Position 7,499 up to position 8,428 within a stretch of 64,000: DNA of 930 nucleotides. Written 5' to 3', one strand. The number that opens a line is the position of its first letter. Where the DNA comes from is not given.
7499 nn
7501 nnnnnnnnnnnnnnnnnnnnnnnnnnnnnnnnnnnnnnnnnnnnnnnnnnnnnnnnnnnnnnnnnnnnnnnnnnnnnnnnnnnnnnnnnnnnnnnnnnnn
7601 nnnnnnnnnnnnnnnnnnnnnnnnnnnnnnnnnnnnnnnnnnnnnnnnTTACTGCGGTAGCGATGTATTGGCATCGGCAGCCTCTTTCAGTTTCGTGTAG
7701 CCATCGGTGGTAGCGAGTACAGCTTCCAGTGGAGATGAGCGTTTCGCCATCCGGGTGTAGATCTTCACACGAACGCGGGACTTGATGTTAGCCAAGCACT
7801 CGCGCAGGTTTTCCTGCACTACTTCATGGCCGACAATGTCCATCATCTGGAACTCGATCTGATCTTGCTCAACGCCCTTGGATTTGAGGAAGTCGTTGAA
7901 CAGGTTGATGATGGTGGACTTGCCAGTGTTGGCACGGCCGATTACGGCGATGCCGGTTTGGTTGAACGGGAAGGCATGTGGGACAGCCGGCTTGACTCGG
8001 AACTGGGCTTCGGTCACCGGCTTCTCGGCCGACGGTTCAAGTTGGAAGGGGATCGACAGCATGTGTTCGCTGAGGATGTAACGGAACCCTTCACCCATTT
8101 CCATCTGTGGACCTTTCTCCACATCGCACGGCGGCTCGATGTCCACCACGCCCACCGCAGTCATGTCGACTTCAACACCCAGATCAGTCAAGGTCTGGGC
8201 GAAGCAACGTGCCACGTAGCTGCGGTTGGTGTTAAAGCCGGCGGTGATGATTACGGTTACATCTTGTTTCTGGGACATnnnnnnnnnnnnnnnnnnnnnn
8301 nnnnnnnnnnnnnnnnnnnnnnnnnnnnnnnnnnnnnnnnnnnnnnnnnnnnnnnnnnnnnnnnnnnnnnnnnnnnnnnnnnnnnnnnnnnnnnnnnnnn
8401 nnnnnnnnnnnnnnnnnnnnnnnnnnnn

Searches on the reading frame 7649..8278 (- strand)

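Call 87: search_protein_families(library=pfam, proteins=[window:7649-8278:-], max_evalue=0.001)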
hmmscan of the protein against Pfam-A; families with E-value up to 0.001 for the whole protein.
window:7649-8278:- (209 aa): 1 family
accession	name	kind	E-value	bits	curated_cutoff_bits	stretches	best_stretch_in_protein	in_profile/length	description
PF01926.29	MMR_HSR1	-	0.00043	20.8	21.9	0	110-126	2-18/113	50S ribosome-binding GTPase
